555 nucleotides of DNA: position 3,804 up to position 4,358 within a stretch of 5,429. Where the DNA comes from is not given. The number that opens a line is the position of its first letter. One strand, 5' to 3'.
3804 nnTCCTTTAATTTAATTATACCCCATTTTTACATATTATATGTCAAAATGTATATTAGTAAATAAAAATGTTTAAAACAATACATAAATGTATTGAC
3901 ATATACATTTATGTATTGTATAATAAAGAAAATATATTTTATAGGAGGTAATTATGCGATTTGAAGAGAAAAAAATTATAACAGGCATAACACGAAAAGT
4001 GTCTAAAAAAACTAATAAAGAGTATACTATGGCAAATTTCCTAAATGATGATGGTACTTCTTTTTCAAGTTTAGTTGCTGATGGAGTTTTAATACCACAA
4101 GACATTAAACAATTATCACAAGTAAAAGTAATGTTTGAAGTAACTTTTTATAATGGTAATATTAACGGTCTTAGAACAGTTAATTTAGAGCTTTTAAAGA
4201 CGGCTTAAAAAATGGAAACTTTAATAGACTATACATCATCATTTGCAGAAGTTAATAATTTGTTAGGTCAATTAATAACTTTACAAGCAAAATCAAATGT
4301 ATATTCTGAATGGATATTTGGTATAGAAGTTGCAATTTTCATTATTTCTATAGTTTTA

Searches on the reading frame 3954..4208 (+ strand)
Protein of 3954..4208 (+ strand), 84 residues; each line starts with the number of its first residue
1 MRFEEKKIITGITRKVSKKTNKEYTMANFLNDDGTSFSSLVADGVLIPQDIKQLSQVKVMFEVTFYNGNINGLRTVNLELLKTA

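Call 3: search_protein_families(library=pfam, proteins=[window:3954-4208:+], max_evalue=0.1)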
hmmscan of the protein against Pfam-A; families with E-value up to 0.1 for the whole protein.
window:3954-4208:+ (84 aa): 0 families

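Call 42: search_protein_families(library=phrogs, proteins=[window:3954-4208:+], max_evalue=0.01)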
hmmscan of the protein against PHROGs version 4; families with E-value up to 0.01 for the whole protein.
window:3954-4208:+ (84 aa): 0 families

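Call 54: find_homologous_proteins(query=window:3954-4208:+, max_evalue=0.001)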
Query window:3954-4208:+ (84 aa): 11 proteins with E <= 0.001 among 11 candidates.
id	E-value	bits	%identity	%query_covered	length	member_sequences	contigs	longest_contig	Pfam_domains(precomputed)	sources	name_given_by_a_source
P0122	2.7e-46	172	100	100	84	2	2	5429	-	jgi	-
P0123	1.3e-36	141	80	100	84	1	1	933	-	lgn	-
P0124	5.6e-28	114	64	96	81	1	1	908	-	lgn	-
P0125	1.7e-25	106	59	96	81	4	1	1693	-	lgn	-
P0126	4.2e-25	105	63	95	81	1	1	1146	-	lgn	-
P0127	8.4e-25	104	59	96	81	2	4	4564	-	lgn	-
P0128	1.4e-24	103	60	98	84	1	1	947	-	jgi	-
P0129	2.5e-24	102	63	95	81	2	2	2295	-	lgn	-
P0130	1.3e-22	97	59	95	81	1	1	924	-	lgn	-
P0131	1.6e-22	96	57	98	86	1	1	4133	-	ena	-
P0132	2.0e-22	96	60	95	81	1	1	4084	-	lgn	-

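Call 55: search_solved_structures(query=window:3954-4208:+, max_evalue=10)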
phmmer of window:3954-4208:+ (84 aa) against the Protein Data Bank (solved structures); distinct sequences matched with E-value up to 10: 1.
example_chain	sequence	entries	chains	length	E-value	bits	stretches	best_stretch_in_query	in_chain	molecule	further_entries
5uzh_A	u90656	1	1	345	1.2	12.8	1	46-78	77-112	NafoA.00085.b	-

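Call 57: find_encoding_contigs(protein=P0123, flank=5000, max_places=3)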
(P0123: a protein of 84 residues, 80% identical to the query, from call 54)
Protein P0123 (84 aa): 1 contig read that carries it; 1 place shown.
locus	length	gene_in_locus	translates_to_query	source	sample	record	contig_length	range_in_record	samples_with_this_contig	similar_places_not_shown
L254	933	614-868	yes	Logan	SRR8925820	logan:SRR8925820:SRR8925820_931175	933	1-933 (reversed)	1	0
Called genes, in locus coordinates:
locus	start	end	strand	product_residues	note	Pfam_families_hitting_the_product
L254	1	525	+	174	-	?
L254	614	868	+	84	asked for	-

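Call 58: find_encoding_contigs(protein=P0127, flank=5000, max_places=4)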
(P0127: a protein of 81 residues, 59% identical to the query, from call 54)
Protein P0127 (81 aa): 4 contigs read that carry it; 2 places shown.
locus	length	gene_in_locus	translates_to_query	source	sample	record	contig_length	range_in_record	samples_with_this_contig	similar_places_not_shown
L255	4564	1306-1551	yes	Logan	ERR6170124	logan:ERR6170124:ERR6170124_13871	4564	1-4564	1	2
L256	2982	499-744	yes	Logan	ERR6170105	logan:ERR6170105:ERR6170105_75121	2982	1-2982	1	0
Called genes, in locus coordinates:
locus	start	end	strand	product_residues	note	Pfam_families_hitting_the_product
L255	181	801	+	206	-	PF01719:Rep_OBD, PF21861:RepB_C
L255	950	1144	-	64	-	PF13443:HTH_26 (weak), PF01381:HTH_3 (weak)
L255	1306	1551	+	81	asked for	-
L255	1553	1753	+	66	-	-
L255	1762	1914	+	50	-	-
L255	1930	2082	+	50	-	-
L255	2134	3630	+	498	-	-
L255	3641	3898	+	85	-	-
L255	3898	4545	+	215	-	PF05707:Zot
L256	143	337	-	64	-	PF13443:HTH_26 (weak), PF01381:HTH_3 (weak)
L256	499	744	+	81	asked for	-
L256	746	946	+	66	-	-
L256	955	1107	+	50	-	-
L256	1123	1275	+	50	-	-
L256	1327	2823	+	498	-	-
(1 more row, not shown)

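Call 59: find_encoding_contigs(protein=P0131, flank=5000, max_places=3)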
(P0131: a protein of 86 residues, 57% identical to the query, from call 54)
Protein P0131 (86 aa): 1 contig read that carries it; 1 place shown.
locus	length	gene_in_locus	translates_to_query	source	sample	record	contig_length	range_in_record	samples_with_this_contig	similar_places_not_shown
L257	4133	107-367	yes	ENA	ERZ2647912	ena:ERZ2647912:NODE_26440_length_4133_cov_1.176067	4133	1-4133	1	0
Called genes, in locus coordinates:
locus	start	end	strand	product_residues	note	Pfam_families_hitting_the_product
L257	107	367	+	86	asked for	-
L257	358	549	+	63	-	-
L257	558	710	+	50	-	-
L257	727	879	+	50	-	-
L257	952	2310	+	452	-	-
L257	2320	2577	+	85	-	-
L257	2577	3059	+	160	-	PF05707:Zot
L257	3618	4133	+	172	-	?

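Call 60: find_encoding_contigs(protein=P0132, flank=5000, max_places=3)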
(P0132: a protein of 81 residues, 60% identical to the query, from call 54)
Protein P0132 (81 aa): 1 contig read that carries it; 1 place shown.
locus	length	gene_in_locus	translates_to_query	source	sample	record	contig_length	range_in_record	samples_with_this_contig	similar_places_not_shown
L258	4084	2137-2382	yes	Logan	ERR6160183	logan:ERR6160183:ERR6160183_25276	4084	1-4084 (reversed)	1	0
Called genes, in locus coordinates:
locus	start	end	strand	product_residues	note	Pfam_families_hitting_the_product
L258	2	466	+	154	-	?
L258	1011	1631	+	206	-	PF01719:Rep_OBD, PF21861:RepB_C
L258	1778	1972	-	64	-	PF13443:HTH_26 (weak), PF01381:HTH_3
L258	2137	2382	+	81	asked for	-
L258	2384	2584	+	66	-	-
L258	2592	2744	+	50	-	-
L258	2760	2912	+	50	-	-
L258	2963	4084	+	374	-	?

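Call 66: predict_structure(alignment_id=A4)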
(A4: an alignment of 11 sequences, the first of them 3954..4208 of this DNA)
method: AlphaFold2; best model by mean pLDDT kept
length: 84 residues; sequences in the alignment: 11
mean_pLDDT: 92.4   pTM: 0.77
mean pLDDT of the five models: 92.4, 91.4, 91.0, 89.7, 87.5
residues with pLDDT >= 90: 74; 70-90: 8; 50-70: 1; < 50: 1
segments of 3 or more residues with pLDDT < 50: none
pLDDT, mean of each block of 10 residues (from residue 1): 96 93 95 93 93 94 91 94 70
secondary structure, 60 per line:
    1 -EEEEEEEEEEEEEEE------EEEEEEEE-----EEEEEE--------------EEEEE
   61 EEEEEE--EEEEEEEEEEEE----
elements in order: E2-16 E23-30 E36-41 E56-66 E69-80
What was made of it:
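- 3954..4208 (+): First gene of the repressed operon: an 84-aa all-beta OB-fold protein in the position of gene V (putative ssDNA-binding protein). RBS AGGAGG at 3943-3948. AlphaFold2 model, pLDDT 92.4, five strands (call 66).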

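Call 69: fold_search(model_id=the predicted structure, library=pdb)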
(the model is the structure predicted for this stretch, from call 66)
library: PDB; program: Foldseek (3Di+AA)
matches with E <= 10: 1132; with E <= 0.001: 0
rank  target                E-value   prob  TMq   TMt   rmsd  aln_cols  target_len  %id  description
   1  9skh_E                8.3e-03  1.00  0.46  0.31   5.4        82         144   18  Biocatalytic Regioselective C-Formylation of Resorcinol Derivatives (released 2026-02-18)
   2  3j9w_AL               8.7e-03  1.00  0.53  0.35   5.2        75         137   13  Cryo-EM structure of the Bacillus subtilis MifM-stalled ribosome complex (released 2015-04-29)
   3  7unr_l                8.7e-03  1.00  0.55  0.40   6.8        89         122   13  Pseudomonas aeruginosa 70S ribosome initiation complex bound to compact IF2-GDP (composite structure I-A) (released 2022-06-22)
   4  4gop_B                1.1e-02  1.00  0.62  0.45   3.9        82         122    8  Structure and Conformational Change of a Replication Protein A Heterotrimer Bound to ssDNA (released 2012-11-28)
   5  1zn1_L                1.1e-02  1.00  0.55  0.49   5.2        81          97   10  Coordinates of RRF fitted into Cryo-EM map of the 70S post-termination complex (released 2005-06-14)
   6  2k75_MODEL_1_A        1.1e-02  1.00  0.50  0.42   5.2        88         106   16  Solution NMR structure of the OB domain of Ta0387 from Thermoplasma acidophilum. Northeast Structural Genomics (released 2008-08-19)
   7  9h90_l                1.3e-02  1.00  0.55  0.41   5.2        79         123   11  Cryo-EM structure of the Vibrio natrigens 30S ribosomal subunit in complex with spectinomycin. (released 2025-05-21)
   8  3deg_D                1.3e-02  1.00  0.52  0.38   5.1        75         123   12  Complex of elongating Escherichia coli 70S ribosome and EF4(LepA)-GMPPNP (released 2008-08-19)
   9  1u5k_B                1.3e-02  1.00  0.53  0.23   4.5        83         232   13  Recombinational repair protein RecO (released 2004-10-26)
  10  6cqm_A                1.3e-02  1.00  0.61  0.55   4.8        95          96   17  Crystal Structure of mitochondrial single-stranded DNA binding proteins from S. cerevisiae, Rim1 (Form2) (released 2018-05-30)
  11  9i5x_j                1.4e-02  1.00  0.52  0.39   5.3        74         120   11  Porphyromonas gingivalis 70S ribosome (W83 Strain) (released 2025-08-20)
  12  6xza_L1               1.5e-02  1.00  0.55  0.41   5.3        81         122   11  E. coli 70S ribosome in complex with dirithromycin, and deacylated tRNA(iMet) (focused classification). (released 2020-11-04)
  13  8fmw_L                1.7e-02  1.00  0.52  0.38   5.1        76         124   16  The structure of a hibernating ribosome in the Lyme disease pathogen (released 2023-11-08)
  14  6htj_A                1.7e-02  1.00  0.46  0.36   3.9        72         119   18  Crystal structure of the translation recovery factor Trf from Sulfolobus solfataricus (released 2019-10-16)
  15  6htj_B                1.7e-02  1.00  0.44  0.35   4.2        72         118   18  Crystal structure of the translation recovery factor Trf from Sulfolobus solfataricus (released 2019-10-16)
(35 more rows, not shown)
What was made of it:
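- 3954..4208 (+): Best PDB fold matches are OB-fold proteins, including ribosomal S12 chains and ssDNA binders such as RPA, Rim1 SSB, PriB and LEF-3, with TM 0.5-0.68 and weak E-values near 1e-2 (call 69).
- The first repressed gene encodes an OB-fold protein (calls 66, 69).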

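Call 79: find_encoding_contigs(protein=P0129, flank=5000, max_places=4)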
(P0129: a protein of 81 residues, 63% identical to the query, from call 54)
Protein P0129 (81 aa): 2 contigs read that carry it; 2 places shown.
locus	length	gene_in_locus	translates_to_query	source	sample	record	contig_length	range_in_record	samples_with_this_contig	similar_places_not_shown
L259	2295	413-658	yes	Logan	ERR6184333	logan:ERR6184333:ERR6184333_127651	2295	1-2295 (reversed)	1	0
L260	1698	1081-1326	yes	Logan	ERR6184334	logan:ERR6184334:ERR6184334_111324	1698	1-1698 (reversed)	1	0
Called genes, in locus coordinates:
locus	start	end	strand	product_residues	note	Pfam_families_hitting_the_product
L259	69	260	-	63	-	PF01381:HTH_3 (weak), PF13443:HTH_26 (weak)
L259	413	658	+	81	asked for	-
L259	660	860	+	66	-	-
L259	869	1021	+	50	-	-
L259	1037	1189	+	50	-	-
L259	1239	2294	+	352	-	?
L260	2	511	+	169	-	?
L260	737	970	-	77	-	-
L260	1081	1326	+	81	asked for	-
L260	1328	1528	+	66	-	-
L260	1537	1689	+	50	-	-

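Call 80: find_encoding_contigs(protein=P0125, flank=5000, max_places=4)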
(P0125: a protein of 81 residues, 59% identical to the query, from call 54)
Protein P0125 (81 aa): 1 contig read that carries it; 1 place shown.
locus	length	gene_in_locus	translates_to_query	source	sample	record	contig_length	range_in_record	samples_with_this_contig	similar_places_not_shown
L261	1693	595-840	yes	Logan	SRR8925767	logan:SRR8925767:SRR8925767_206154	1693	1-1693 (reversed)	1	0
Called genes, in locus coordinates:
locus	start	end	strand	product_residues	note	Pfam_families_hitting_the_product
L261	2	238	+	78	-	?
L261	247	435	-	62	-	PF12844:HTH_19 (weak), PF01381:HTH_3, PF13443:HTH_26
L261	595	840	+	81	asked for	-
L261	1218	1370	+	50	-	-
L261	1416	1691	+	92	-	?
